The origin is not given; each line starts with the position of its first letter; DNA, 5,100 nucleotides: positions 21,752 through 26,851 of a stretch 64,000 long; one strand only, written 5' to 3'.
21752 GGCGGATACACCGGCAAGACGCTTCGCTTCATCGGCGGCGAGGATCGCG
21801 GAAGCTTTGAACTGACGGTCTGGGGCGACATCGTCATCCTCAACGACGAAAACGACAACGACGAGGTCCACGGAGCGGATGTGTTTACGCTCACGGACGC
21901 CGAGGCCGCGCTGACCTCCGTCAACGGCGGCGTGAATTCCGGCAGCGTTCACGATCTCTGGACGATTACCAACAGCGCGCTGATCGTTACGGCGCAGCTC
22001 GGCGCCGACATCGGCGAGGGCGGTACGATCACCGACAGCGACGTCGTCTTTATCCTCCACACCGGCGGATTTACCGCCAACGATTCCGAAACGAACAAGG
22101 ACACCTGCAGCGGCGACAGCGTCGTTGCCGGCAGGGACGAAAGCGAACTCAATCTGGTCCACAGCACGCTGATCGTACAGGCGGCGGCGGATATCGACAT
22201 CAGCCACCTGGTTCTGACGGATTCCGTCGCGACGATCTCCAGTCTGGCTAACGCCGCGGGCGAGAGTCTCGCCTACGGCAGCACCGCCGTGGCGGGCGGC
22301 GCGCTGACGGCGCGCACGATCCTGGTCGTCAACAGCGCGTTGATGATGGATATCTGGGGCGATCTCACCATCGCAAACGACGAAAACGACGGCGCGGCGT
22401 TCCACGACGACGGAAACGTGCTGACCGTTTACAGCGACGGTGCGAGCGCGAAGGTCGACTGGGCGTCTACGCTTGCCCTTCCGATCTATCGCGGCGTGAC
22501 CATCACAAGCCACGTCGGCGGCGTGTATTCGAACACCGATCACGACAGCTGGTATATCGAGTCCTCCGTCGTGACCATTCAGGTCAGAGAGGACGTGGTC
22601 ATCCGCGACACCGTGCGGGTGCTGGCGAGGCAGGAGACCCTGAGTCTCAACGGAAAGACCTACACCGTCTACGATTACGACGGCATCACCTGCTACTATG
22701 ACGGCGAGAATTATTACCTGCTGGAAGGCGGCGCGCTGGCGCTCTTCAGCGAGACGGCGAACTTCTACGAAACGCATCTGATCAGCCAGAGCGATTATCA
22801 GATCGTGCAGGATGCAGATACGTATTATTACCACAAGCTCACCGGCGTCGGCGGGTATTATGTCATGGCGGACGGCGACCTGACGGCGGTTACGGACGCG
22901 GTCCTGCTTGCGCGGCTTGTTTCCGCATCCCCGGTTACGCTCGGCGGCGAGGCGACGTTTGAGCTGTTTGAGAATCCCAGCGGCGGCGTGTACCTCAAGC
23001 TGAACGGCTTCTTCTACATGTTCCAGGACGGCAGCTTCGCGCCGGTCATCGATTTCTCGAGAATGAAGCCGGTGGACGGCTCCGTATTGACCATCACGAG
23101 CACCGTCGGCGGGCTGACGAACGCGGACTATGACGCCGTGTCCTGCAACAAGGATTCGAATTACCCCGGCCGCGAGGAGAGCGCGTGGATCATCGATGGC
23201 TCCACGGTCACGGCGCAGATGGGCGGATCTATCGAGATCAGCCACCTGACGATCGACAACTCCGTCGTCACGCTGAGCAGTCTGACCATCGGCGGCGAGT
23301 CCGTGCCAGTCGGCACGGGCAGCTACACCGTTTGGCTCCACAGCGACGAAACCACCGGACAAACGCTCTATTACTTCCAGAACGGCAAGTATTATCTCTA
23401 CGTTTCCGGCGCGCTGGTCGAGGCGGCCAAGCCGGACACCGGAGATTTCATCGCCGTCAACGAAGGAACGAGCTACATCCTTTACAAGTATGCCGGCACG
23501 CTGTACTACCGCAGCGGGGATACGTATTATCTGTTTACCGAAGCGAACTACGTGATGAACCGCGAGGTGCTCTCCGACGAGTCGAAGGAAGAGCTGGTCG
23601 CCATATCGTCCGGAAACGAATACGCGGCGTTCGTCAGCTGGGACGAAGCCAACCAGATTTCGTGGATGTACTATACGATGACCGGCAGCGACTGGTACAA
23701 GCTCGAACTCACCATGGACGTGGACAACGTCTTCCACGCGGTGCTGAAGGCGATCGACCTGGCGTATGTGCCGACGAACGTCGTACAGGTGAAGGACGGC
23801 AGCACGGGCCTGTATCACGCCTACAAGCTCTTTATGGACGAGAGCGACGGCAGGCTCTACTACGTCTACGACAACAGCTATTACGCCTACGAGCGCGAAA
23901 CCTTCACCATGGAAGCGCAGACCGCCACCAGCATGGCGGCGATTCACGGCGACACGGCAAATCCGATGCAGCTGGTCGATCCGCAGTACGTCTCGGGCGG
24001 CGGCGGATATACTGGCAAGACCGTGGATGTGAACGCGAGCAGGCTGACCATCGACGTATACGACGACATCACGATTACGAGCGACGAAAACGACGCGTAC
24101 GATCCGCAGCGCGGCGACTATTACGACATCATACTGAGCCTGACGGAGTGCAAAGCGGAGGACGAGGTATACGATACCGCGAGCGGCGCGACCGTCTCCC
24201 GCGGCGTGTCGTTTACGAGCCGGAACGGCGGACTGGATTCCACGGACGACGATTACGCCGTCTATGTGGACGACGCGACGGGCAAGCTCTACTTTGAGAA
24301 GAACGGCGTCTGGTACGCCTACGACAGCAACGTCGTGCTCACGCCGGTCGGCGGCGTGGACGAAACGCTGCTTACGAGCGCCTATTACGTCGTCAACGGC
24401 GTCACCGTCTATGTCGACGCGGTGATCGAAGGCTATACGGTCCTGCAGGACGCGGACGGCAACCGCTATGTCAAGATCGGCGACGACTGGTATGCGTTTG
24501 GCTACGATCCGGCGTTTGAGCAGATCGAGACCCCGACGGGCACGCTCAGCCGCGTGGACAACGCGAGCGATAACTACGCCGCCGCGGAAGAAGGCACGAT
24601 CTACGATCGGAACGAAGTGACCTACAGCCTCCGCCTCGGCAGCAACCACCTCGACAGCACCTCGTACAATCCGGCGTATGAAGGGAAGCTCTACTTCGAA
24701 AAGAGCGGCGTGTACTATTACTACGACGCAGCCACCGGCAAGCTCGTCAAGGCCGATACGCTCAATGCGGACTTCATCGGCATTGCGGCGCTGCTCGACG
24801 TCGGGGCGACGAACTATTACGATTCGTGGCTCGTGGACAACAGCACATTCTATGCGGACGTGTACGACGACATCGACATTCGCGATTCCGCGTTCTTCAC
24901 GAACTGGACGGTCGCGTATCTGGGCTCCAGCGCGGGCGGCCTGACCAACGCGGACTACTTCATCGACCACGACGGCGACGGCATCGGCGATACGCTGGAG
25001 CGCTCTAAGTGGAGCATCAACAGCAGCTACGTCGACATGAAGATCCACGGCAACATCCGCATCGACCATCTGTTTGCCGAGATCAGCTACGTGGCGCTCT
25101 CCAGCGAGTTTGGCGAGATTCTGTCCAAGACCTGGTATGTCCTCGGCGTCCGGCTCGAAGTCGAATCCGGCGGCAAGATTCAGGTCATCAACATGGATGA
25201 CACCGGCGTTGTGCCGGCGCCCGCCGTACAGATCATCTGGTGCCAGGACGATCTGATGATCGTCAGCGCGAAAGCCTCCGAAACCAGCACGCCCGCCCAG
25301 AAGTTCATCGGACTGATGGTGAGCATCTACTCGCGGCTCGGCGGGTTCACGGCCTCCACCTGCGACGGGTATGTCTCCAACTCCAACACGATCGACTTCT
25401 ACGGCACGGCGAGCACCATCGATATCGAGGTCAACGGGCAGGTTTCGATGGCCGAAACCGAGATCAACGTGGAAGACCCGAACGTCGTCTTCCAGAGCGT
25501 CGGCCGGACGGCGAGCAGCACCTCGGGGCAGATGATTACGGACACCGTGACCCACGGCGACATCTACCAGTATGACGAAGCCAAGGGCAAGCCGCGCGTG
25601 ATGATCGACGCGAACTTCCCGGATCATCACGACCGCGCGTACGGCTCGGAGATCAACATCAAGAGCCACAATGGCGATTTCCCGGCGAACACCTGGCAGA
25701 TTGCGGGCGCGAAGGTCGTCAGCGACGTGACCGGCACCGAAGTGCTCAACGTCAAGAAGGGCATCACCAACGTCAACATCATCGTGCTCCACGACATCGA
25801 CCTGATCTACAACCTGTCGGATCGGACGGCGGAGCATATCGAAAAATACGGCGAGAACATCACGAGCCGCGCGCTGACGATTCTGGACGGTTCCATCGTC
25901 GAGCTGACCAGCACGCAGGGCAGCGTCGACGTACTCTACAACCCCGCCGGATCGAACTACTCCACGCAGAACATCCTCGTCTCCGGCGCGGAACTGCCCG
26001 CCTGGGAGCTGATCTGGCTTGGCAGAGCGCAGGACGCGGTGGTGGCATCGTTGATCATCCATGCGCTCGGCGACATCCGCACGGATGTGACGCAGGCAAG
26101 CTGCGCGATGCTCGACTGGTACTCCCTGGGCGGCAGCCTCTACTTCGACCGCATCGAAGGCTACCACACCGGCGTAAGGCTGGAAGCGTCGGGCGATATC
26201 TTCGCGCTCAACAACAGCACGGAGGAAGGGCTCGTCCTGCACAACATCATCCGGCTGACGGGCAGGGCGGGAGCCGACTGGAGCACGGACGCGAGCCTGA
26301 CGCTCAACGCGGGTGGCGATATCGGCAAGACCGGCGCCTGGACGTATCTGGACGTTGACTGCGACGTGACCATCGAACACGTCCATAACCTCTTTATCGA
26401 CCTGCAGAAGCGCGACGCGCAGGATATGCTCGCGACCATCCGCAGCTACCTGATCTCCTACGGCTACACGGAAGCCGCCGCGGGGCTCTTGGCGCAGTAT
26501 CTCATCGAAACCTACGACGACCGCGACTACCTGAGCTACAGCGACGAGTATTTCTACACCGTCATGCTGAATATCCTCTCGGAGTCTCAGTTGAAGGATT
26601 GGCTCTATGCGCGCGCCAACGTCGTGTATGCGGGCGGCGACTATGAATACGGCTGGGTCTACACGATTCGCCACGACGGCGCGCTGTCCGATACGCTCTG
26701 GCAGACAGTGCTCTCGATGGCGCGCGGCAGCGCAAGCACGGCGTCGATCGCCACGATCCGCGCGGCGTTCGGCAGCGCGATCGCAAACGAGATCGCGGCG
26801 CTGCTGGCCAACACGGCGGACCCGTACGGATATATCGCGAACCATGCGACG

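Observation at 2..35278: Uninterrupted ORF of more than 35 kb that is still open at the window edge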

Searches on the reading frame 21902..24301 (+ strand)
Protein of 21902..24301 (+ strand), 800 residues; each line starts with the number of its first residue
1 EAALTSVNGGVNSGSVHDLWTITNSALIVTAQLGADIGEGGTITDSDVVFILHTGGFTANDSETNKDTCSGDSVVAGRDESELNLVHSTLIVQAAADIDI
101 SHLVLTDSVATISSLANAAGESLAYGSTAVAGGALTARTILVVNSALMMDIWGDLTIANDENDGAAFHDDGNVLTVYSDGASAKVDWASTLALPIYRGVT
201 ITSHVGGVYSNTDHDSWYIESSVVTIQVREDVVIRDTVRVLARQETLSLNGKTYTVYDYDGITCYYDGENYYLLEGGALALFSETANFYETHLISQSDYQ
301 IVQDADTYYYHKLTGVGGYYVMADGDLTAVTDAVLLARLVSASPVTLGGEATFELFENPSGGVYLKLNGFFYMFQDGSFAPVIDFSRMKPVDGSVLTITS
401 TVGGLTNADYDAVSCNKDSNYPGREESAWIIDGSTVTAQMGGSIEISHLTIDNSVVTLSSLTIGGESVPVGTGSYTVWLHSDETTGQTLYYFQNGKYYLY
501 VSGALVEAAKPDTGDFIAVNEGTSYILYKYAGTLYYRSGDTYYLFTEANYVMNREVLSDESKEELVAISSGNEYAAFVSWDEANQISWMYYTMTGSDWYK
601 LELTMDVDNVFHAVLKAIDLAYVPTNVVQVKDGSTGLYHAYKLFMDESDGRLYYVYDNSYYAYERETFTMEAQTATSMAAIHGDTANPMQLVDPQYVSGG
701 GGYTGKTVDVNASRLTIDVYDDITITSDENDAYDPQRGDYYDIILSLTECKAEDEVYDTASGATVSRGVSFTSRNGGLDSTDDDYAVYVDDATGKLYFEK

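Call 34: search_protein_families(library=pfam, proteins=[window:21902-24301:+], max_evalue=5)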
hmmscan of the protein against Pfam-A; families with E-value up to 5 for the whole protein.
window:21902-24301:+ (800 aa): 1 family
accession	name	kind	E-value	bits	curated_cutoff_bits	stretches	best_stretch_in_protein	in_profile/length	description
PF18641.6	LidA_Long_CC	-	0.84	9.9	26.5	1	283-310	76-103/177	LidA long coiled-coil domain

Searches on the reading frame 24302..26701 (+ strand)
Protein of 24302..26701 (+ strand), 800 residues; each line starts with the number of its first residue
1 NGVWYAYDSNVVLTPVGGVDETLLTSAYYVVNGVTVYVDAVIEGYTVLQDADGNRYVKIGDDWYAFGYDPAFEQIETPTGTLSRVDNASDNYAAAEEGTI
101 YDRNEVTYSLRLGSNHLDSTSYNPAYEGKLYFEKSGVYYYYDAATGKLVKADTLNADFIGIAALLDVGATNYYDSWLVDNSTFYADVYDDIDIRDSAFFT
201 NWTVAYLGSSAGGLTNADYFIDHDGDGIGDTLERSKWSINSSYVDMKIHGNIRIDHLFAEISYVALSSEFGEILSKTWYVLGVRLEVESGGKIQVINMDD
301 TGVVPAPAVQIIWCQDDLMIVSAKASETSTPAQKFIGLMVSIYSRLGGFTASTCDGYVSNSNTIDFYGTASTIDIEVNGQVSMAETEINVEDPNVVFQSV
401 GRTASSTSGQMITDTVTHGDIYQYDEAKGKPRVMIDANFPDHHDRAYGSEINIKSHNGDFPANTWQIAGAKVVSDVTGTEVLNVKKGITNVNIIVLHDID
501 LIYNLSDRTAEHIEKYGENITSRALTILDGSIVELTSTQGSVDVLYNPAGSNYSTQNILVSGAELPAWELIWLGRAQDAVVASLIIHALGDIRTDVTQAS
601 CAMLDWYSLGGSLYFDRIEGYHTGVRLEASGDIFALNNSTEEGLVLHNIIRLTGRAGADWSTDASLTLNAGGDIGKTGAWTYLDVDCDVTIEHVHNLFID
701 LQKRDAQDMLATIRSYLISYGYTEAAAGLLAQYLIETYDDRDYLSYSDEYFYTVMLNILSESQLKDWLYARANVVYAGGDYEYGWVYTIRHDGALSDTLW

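Call 34: search_protein_families(library=pfam, proteins=[window:24302-26701:+], max_evalue=5)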
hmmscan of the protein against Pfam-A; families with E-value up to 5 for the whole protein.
window:24302-26701:+ (800 aa): 1 family
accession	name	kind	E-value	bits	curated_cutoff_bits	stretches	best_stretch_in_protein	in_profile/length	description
PF03413.25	PepSY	-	0.22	12.3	24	1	121-150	28-58/60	Peptidase propeptide and YPEB domain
